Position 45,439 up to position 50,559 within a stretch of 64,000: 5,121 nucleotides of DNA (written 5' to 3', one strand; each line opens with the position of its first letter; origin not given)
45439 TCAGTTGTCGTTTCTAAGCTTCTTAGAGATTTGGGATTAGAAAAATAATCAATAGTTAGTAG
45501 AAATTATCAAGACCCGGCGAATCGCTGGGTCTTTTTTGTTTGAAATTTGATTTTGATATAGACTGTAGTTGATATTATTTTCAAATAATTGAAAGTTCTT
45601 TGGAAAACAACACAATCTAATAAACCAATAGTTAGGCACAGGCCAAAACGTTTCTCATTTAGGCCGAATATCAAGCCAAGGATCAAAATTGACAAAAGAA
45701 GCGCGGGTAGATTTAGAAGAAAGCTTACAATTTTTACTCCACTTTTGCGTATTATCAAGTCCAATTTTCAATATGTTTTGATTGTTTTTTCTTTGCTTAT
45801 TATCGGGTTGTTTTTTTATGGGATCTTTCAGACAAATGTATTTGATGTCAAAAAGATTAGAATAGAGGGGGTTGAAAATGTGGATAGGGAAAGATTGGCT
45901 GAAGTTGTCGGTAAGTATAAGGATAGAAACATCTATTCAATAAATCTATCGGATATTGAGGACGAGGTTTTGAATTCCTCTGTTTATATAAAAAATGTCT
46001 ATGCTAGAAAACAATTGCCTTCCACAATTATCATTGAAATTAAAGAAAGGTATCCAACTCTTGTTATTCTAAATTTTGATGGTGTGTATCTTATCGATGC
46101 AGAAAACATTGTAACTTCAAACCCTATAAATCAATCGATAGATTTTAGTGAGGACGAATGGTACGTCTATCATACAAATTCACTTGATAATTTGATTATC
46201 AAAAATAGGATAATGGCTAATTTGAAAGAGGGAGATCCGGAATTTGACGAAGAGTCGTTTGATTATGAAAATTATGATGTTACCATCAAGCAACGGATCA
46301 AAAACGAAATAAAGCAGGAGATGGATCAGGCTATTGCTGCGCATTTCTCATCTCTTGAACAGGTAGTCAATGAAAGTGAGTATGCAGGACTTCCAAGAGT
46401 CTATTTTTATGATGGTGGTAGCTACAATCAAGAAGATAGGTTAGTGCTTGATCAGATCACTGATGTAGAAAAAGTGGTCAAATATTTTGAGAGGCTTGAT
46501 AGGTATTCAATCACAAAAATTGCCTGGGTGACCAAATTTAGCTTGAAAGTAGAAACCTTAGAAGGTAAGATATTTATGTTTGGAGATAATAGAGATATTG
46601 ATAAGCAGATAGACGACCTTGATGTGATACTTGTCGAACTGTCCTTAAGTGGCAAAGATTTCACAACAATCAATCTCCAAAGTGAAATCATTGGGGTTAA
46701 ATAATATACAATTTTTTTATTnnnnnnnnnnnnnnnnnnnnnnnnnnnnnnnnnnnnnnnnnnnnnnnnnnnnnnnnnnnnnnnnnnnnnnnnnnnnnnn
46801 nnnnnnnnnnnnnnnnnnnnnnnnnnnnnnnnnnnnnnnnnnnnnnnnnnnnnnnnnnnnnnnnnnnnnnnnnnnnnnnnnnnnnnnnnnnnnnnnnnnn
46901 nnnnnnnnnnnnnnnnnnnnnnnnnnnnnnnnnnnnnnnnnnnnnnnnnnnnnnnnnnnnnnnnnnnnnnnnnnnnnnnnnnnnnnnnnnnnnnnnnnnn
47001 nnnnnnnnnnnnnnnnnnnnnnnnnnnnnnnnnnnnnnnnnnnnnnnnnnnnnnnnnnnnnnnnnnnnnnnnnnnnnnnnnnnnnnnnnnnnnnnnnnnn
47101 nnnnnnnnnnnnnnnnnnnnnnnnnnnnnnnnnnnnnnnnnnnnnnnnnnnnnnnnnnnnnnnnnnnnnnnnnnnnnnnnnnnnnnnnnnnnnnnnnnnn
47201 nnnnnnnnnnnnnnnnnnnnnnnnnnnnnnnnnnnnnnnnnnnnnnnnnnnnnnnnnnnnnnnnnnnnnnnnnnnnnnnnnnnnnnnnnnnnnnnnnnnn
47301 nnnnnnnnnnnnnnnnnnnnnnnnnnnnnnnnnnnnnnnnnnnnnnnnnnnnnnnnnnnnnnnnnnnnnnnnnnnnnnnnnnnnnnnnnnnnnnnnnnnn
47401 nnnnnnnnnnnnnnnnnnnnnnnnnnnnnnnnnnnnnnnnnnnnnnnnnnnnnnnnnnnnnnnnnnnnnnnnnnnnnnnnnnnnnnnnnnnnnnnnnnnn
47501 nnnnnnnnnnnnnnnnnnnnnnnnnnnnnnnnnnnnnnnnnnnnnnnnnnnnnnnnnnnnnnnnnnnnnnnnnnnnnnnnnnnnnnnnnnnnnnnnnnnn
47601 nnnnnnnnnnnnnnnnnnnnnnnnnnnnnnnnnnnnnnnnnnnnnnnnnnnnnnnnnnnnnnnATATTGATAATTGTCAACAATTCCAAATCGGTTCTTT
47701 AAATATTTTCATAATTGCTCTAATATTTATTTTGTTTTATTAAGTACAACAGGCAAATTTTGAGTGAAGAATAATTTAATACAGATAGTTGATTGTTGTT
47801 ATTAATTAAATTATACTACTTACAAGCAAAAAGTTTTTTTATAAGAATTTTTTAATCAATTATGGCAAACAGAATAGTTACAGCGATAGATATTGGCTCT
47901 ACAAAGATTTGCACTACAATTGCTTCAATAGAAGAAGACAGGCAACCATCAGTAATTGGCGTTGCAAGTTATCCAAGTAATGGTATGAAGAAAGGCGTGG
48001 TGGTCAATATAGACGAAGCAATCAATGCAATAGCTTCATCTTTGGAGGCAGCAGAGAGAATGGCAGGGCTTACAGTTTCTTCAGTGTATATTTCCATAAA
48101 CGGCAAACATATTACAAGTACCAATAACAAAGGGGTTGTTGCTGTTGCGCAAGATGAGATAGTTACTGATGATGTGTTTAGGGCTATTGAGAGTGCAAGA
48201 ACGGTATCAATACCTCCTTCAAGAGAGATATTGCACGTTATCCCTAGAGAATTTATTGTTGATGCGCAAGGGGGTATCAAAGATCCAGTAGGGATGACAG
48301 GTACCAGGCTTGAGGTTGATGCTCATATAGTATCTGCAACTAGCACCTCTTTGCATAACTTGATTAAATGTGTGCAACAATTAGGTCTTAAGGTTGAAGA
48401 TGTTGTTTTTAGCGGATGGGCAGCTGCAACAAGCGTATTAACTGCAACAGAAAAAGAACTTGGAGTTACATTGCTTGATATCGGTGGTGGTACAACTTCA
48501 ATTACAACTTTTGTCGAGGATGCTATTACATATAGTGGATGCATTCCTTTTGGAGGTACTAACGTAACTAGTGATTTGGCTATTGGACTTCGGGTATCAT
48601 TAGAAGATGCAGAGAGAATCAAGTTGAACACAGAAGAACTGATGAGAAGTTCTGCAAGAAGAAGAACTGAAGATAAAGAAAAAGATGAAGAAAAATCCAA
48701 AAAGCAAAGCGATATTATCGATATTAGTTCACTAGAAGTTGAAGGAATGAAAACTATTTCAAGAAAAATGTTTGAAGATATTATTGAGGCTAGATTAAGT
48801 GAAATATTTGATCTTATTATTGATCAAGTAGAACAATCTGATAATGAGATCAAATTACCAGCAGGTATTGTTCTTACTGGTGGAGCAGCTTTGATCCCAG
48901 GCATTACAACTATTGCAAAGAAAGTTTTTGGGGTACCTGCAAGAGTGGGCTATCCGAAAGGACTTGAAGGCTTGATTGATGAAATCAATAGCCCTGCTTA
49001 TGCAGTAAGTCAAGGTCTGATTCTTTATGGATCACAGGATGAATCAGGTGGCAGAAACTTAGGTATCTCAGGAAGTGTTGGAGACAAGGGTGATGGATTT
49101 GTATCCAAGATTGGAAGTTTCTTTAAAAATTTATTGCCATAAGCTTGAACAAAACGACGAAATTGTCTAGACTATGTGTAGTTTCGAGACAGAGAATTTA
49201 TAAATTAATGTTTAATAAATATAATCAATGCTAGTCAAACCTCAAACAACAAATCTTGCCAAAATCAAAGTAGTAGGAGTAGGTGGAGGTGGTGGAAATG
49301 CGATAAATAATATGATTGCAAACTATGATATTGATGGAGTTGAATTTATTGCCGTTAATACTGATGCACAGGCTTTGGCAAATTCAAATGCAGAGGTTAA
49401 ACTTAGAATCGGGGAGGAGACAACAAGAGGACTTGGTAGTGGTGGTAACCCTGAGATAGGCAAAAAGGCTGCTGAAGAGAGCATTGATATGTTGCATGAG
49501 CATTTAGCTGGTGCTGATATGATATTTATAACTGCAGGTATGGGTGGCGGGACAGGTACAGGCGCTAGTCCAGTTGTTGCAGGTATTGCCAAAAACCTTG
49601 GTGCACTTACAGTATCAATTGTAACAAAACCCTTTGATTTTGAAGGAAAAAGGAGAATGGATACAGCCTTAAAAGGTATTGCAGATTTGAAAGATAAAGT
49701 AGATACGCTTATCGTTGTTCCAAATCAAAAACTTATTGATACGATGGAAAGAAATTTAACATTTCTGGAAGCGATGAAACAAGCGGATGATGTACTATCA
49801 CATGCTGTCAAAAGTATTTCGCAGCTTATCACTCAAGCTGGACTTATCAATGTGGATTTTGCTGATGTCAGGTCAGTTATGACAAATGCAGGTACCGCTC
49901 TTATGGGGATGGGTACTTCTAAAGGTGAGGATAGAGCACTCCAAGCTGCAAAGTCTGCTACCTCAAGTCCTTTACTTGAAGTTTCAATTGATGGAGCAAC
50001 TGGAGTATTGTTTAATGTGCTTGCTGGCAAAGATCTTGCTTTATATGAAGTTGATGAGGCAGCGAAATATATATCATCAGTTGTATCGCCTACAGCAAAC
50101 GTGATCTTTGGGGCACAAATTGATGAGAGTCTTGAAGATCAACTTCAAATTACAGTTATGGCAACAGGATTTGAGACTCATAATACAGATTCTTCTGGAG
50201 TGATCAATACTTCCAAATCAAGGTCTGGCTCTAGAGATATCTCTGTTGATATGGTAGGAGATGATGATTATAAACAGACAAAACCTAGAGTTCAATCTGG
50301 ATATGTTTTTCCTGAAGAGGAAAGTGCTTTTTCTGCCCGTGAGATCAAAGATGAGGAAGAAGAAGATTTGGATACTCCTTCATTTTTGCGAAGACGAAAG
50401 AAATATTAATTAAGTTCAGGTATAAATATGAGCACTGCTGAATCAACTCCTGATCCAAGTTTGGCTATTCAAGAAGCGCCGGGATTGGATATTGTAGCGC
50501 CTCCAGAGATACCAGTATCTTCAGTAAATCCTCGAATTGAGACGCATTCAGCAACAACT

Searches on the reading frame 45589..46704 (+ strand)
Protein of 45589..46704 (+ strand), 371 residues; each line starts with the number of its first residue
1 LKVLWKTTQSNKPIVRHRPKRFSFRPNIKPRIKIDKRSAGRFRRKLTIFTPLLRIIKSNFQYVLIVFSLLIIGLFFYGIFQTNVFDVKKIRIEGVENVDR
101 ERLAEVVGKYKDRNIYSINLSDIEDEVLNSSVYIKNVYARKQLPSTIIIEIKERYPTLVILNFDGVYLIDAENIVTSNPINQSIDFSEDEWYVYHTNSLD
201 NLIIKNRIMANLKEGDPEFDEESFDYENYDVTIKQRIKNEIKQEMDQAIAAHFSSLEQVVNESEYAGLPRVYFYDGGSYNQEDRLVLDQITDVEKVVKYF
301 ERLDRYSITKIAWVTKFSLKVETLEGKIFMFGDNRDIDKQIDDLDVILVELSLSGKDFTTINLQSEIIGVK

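Call 8: search_protein_families(library=pfam, proteins=[window:45589-46704:+], max_evalue=0.00001)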
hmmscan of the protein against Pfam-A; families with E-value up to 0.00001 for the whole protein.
window:45589-46704:+ (371 aa): 1 family
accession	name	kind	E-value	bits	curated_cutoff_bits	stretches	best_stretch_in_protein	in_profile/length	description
PF08478.15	POTRA_1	-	2.1e-12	47.6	23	1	85-154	1-69/69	POTRA domain, FtsQ-type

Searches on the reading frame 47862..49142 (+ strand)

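Call 8: search_protein_families(library=pfam, proteins=[window:47862-49142:+], max_evalue=0.00001)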
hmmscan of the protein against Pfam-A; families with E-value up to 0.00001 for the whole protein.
window:47862-49142:+ (426 aa): 5 families
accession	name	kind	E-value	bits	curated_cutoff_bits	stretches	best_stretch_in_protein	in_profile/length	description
PF14450.12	FtsA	-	8.9e-38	129.9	31.8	2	204-385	2-127/127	Cell division protein FtsA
PF02491.25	SHS2_FTSA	-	2.3e-30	105.2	25.4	1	81-157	1-78/79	SHS2 domain inserted in FTSA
PF06723.19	MreB_Mbl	-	1e-08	34.8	27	1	167-362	112-303/327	MreB/Mbl protein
PF11104.14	PilM_2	-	4.9e-08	32.7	27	0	156-257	130-237/340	Type IV pilus assembly protein PilM;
PF00012.26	HSP70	-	2.6e-06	26.4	20.6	1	175-359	160-353/599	Hsp70 protein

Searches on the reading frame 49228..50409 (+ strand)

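Call 8: search_protein_families(library=pfam, proteins=[window:49228-50409:+], max_evalue=0.00001)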
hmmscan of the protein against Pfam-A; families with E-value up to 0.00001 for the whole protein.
window:49228-50409:+ (393 aa): 2 families
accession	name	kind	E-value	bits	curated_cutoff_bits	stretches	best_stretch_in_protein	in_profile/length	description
PF00091.31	Tubulin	-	1.2e-50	172.9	33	1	12-173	1-189/190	Tubulin/FtsZ family, GTPase domain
PF12327.13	FtsZ_C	-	4.2e-33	113.9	27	1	222-316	1-95/95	FtsZ family, C-terminal domain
